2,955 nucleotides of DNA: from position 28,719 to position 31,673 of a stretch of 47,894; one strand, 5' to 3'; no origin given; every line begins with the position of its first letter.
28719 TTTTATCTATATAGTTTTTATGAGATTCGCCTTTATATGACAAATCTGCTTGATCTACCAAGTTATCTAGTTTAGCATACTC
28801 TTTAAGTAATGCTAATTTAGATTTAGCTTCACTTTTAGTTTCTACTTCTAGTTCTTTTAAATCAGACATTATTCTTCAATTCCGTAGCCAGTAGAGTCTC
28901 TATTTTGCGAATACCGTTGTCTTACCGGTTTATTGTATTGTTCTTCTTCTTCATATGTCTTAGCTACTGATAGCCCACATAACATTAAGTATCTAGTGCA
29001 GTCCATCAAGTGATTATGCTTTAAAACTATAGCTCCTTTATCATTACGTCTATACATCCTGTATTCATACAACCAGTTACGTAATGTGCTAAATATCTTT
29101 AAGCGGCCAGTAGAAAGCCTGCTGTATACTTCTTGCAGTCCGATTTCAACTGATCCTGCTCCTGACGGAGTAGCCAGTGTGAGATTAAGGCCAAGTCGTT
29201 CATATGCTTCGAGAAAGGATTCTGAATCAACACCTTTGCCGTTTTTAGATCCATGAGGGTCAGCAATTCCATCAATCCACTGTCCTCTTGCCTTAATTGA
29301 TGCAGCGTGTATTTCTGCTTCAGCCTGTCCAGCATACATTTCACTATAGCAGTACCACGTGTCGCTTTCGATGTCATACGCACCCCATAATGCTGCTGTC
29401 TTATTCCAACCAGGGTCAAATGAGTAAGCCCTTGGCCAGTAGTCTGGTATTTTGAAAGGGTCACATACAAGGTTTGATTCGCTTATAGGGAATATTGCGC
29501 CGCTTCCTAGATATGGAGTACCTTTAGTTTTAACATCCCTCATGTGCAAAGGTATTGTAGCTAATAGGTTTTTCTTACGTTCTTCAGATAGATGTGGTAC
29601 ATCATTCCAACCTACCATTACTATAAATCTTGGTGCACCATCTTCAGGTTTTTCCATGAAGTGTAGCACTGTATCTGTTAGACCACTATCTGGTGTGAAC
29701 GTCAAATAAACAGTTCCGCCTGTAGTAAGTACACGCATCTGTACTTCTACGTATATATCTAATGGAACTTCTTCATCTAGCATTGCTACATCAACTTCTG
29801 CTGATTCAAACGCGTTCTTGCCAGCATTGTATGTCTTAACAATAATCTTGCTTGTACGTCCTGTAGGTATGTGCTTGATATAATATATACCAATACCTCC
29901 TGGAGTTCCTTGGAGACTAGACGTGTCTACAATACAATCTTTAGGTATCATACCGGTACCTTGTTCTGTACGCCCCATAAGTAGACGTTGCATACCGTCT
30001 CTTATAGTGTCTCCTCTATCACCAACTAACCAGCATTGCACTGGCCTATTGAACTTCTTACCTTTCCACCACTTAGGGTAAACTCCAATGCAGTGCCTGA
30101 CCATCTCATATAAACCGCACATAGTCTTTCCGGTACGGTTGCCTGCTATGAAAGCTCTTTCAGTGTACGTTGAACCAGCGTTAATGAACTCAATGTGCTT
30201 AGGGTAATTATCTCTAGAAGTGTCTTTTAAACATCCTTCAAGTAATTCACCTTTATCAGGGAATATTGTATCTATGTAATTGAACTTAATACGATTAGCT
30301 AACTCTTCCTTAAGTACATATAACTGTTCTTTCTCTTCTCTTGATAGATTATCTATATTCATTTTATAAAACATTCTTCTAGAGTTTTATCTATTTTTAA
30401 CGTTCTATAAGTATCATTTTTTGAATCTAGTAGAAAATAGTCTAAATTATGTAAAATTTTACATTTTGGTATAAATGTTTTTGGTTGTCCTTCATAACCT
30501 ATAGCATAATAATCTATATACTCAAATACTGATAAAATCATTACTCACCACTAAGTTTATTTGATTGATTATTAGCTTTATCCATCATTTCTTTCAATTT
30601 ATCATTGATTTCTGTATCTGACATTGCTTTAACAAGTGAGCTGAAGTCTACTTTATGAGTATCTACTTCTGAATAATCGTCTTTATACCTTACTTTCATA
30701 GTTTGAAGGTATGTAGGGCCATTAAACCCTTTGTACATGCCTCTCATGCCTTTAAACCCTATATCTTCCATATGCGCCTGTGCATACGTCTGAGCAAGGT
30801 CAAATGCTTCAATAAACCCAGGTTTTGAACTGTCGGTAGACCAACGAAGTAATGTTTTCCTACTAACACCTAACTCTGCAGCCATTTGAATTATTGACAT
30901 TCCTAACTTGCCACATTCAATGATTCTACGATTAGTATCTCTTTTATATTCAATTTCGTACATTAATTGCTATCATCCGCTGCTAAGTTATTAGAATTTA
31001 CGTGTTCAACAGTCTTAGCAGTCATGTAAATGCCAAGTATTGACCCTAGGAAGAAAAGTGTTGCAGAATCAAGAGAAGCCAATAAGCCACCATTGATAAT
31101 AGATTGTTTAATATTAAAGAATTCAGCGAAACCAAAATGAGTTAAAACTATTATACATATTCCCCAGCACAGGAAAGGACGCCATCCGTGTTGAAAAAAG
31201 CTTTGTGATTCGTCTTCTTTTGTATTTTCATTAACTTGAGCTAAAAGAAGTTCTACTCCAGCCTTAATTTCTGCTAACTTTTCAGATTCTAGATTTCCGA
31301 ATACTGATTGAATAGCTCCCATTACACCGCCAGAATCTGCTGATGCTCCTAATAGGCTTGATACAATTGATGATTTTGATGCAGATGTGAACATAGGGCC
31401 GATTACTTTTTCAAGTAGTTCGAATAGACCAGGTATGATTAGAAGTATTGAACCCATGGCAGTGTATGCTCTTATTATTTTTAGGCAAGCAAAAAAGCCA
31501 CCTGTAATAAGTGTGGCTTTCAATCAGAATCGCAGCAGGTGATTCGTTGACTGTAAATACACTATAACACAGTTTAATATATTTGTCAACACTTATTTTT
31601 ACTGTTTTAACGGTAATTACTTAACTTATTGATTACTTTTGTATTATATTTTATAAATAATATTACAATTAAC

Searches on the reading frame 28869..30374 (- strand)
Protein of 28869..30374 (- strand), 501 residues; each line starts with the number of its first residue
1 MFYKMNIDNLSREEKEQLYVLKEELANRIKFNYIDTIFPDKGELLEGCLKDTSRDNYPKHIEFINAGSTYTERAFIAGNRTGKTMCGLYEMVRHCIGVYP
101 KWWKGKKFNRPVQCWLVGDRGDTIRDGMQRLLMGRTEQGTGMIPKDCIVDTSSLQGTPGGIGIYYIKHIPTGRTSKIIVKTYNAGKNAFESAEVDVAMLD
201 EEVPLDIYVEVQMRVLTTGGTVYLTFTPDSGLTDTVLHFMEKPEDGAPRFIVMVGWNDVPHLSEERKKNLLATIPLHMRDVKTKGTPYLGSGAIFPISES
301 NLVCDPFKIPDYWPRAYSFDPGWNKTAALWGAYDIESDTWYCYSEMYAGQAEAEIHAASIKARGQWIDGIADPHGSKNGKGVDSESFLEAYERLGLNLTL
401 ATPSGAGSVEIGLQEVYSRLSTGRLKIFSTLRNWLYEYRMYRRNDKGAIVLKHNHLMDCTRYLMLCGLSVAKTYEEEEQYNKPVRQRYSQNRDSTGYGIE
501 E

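Call 28: search_dna_similar(query=window:28869-30374:-, collection=phages, mode=protein, max_rows=25)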
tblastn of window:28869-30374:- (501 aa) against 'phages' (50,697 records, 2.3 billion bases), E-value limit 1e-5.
Records with a match: 428; places in all: 432; records where one place covers at least 80% of the query: 397.
Best place of each record, by identity: <60% 428.
By first word of the organism name: Pseudomonas 111; Escherichia 101; Salmonella 98; Vibrio 18; Aeromonas 11; Caudoviricetes 10; Proteus 10; Enterobacteria 10; Arthrobacter 8; Cronobacter 6; and 22 more.
By host as written in the record: Escherichia coli 62; Pseudomonas aeruginosa 39; - 34; Salmonella enterica subsp. enterica serovar Typhimurium 21; Salmonella sp. 17; Pseudomonas aeruginosa PAO1 16; Salmonella enterica 11; Pseudomonas sp. 9; and 128 more.
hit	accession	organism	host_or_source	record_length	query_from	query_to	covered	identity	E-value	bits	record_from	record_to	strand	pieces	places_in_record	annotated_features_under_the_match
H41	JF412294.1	EBPR podovirus 1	-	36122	9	497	98%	40.8%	7e-116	381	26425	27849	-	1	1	gp39: TerL | gp40: TerS | gp38: hypothetical protein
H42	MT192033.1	Chlorobiaceae phage CV-1-33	Chlorobiaceae bacterium strain GSB-B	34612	8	481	95%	40.5%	5e-106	353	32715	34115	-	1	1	hypothetical protein (x3)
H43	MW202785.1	Caudoviricetes sp.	Manatee Spring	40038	37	497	92%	40.3%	4e-67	374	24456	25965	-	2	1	large terminase protein (x2)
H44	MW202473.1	Caudoviricetes sp.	Manatee Spring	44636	2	471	94%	38.8%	1e-97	328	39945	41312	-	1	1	large terminase protein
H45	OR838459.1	Stenotrophomonas phage StenR_269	Stenotrophomonas rhizophila CEMTC 4565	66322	56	471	83%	41.3%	8e-99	332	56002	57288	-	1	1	terminase large subunit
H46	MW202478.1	Caudoviricetes sp.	Manatee Spring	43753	4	455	90%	37.5%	2e-91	310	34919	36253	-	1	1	large terminase protein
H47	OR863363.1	Salmonella phage SeKF_80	Wastewater effluent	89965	2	493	98%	34.1%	6e-74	260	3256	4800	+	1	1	terminase large subunit | portal protein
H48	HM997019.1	Salmonella phage 7-11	Salmonella enterica subsp. enterica ...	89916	2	493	98%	34.1%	6e-74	260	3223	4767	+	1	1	terminase large subunit | portal protein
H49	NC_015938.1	Salmonella phage 7-11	Salmonella enterica subsp. enterica ...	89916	2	493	98%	34.1%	6e-74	260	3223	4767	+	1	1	terminase large subunit | portal protein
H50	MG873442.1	Salmonella phage SE131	Salmonella enterica subsp. enterica ...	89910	2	493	98%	34.1%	7e-74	259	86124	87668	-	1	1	terminase large subunit | hypothetical protein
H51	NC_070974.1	Salmonella phage SE131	Salmonella enterica subsp. enterica ...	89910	2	493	98%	34.1%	7e-74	259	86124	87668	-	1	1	terminase large subunit | portal protein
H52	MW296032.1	Salmonella phage pSal-SNUABM-01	Salmonella sp.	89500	2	491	98%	34.1%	7e-74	259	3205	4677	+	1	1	terminase large subunit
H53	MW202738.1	Caudoviricetes sp.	Manatee Spring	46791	4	472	94%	35.5%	2e-80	278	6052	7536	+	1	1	large terminase protein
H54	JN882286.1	Cronobacter phage vB_CsaP_GAP52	Cronobacter sakazakii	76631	2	491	98%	33.7%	1e-73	259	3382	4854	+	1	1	terminase large subunit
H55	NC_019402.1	Cronobacter phage vB_CsaP_GAP52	Cronobacter sakazakii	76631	2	491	98%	33.7%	1e-73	259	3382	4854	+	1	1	terminase large subunit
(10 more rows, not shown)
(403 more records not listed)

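Call 111: get_annotated_region(hit=H41, flank=6000)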
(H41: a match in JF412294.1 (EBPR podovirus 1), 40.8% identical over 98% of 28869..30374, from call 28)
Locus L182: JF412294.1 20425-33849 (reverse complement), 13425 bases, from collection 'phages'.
description: EBPR podovirus 1, partial sequence.
organism: EBPR podovirus 1 (NCBI taxid 1048515)
taxonomy: Viruses; Duplodnaviria; Heunggongvirae; Uroviricota; Caudoviricetes
host: -; source: -; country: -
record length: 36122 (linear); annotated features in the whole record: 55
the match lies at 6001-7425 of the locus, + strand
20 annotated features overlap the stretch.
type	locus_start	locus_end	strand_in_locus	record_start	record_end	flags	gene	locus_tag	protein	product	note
CDS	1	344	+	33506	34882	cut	gp52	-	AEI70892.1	helicase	-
CDS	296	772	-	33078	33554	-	gp51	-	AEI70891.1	hypothetical protein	EPV1_51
CDS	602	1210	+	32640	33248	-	gp50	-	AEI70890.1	methylase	-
CDS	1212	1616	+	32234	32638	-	gp49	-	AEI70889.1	hypothetical protein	EPV1_49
CDS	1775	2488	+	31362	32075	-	gp48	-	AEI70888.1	hypothetical protein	EPV1_48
CDS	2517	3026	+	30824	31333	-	gp47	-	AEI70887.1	hypothetical protein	EPV1_47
CDS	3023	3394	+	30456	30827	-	gp46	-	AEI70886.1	hypothetical protein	EPV1_46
CDS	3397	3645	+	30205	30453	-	gp45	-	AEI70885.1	hypothetical protein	EPV1_45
CDS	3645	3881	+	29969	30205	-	gp44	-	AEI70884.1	hypothetical protein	EPV1_44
CDS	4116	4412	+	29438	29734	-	gp43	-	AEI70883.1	H-NS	-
CDS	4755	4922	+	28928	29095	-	gp42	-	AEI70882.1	hypothetical protein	EPV1_42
CDS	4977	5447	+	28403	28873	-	gp41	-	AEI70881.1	hypothetical protein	EPV1_41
CDS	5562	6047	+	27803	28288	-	gp40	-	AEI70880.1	TerS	-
CDS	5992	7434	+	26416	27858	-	gp39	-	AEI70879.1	TerL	-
CDS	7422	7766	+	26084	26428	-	gp38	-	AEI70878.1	hypothetical protein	EPV1_38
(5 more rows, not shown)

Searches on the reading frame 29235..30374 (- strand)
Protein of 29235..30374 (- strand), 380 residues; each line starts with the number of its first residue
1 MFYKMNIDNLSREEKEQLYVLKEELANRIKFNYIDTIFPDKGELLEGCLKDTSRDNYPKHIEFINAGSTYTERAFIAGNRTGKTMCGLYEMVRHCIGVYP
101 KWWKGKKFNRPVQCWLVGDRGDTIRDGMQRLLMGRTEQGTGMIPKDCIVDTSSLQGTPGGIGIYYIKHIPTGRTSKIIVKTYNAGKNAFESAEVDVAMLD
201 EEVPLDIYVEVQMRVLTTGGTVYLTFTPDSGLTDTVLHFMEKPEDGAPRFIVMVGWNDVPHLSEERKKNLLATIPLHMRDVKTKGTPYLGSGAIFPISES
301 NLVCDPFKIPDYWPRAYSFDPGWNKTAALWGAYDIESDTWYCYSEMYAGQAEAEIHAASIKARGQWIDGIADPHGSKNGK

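Call 99: find_related_loci(query=A10, collection=viral_contigs, flank=8000)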
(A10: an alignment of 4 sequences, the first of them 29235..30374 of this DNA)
Query A10 (380 aa) in viral_contigs; peptide patterns used: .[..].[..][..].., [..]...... (x = any residue, [..] = any of these).
293 stretches matched a pattern; 234 encode a relative of the query (tblastn E <= 1e-3); the best 80 are kept; 80 distinct loci.
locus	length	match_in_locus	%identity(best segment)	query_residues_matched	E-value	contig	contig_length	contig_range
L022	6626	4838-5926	69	10-380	5e-180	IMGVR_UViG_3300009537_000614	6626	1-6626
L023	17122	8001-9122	43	4-380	1e-103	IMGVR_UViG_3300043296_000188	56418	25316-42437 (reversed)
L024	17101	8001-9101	42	4-373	4e-100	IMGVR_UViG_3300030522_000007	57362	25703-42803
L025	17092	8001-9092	43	5-373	9e-100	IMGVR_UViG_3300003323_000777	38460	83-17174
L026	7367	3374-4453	42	10-373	4e-100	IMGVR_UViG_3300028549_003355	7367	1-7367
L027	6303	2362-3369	47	34-373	4e-99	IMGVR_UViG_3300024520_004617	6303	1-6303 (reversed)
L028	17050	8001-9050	43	23-380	5e-99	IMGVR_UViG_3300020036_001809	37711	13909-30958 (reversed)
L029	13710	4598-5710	43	5-380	6e-99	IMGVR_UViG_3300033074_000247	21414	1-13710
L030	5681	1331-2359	44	30-373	3e-97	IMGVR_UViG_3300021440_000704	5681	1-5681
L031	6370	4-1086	44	12-373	7e-97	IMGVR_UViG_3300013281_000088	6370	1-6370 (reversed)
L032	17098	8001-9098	42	7-373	3e-95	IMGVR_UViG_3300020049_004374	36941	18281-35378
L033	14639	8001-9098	42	7-373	3e-95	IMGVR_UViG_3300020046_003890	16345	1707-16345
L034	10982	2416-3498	42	38-373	1e-93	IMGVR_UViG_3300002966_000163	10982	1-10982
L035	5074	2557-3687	39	9-380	1e-92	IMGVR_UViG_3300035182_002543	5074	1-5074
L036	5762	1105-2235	39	9-380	1e-92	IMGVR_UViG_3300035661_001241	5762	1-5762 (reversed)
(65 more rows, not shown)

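Call 101: find_related_loci(query=A10, collection=metagenome_contigs, flank=6500)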
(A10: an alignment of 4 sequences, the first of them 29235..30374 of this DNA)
Query A10 (380 aa) in metagenome_contigs; peptide patterns used: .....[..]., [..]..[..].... (x = any residue, [..] = any of these).
599 stretches matched a pattern (row limit reached: there are more); 261 encode a relative of the query (tblastn E <= 1e-3); the best 80 are kept; 80 distinct loci.
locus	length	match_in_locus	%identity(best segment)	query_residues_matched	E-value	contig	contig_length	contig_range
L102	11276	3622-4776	66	5-380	7e-174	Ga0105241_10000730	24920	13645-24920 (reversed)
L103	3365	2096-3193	53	3-377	1e-134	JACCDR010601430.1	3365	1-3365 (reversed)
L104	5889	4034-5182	49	4-379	4e-119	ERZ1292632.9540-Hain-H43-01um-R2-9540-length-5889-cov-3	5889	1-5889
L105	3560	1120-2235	46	11-380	1e-113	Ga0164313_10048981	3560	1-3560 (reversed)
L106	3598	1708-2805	44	9-373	3e-104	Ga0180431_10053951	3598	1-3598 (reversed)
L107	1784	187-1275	45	10-373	3e-104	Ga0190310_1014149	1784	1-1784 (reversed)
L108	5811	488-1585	43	7-373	1e-97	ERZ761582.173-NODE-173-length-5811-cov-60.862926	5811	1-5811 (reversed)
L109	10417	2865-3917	44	20-373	1e-97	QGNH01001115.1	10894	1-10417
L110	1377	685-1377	67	7-237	2e-104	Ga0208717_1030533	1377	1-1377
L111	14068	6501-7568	43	18-380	4e-96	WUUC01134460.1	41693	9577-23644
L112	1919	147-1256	42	2-373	7e-100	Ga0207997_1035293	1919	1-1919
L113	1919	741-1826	43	6-373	2e-99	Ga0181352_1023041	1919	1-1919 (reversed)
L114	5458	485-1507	44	26-373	5e-94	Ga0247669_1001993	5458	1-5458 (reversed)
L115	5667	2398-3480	40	8-373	2e-91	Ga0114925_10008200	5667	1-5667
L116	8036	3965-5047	40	23-375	1e-87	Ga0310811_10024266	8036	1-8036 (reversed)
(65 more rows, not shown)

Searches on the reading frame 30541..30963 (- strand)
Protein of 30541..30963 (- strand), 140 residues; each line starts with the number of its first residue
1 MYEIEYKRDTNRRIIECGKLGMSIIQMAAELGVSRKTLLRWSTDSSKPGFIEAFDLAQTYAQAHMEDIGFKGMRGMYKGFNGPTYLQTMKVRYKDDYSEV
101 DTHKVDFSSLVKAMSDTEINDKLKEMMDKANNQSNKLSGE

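Call 46: search_protein_families(library=pfam, proteins=[window:30541-30963:-], max_evalue=0.1)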
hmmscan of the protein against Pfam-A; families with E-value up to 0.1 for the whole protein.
window:30541-30963:- (140 aa): 9 families
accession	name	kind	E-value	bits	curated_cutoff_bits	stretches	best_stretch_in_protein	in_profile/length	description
PF01381.28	HTH_3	-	9.3e-05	22.8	23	1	19-60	7-48/55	Helix-turn-helix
PF13022.12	HTH_Tnp_1_2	-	0.0001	22.8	27.9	1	22-120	27-119/122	Helix-turn-helix of insertion element transposase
PF13384.12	HTH_23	-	0.013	15.7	24.6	1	12-41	8-37/50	Homeodomain-like domain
PF02796.21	HTH_7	-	0.019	15.6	23.8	1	21-40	21-40/45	Helix-turn-helix domain of resolvase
PF13518.12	HTH_28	-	0.02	15.4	25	1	21-41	12-32/52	Helix-turn-helix domain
PF01527.26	HTH_Tnp_1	-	0.028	15.1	24.1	1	19-49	21-49/75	Transposase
PF13551.12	HTH_29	-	0.041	14.4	28.1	1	21-41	11-32/64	Winged helix-turn helix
PF03885.18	DUF327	-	0.043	14.2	25.8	1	95-138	14-57/143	Protein of unknown function (DUF327)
PF02954.25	HTH_8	-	0.096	12.9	22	0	24-38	21-35/42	Bacterial regulatory protein, Fis family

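Call 70: search_protein_families(library=phrogs, proteins=[window:30541-30963:-], max_evalue=0.01)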
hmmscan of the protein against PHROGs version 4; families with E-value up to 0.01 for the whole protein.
window:30541-30963:- (140 aa): 7 families
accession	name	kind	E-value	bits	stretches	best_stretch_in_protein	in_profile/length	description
phrog_309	-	head and packaging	1.9e-05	25.8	1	5-98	141-251/319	terminase small subunit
phrog_3064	-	head and packaging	3.3e-05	24.4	1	23-105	83-162/175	terminase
phrog_4494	-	unknown function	7.8e-05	24.1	1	6-49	3-46/109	-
phrog_8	-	transcription regulation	0.00038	21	1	10-58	77-126/346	transcriptional regulator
phrog_7344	-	head and packaging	0.00061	21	0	26-53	33-57/161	terminase small subunit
phrog_22043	-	unknown function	0.0036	18.3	0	86-128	37-78/108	-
phrog_17493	-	unknown function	0.0099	16.8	0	7-55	37-85/139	-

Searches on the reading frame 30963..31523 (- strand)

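Call 46: search_protein_families(library=pfam, proteins=[window:30963-31523:-], max_evalue=0.1)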
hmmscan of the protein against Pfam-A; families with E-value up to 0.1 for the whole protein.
window:30963-31523:- (186 aa): 1 family
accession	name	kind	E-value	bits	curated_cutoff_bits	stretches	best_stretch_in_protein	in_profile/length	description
PF11351.13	GTA_holin_3TM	-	2.9e-06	28.2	24.8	1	83-170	42-122/123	Holin of 3TMs, for gene-transfer release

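Call 70: search_protein_families(library=phrogs, proteins=[window:30963-31523:-], max_evalue=0.01)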
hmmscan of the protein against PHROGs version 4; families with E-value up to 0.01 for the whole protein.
window:30963-31523:- (186 aa): 1 family
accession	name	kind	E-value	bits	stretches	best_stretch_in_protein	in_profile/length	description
phrog_3427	-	lysis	2.8e-11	44.6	1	80-177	42-137/141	holin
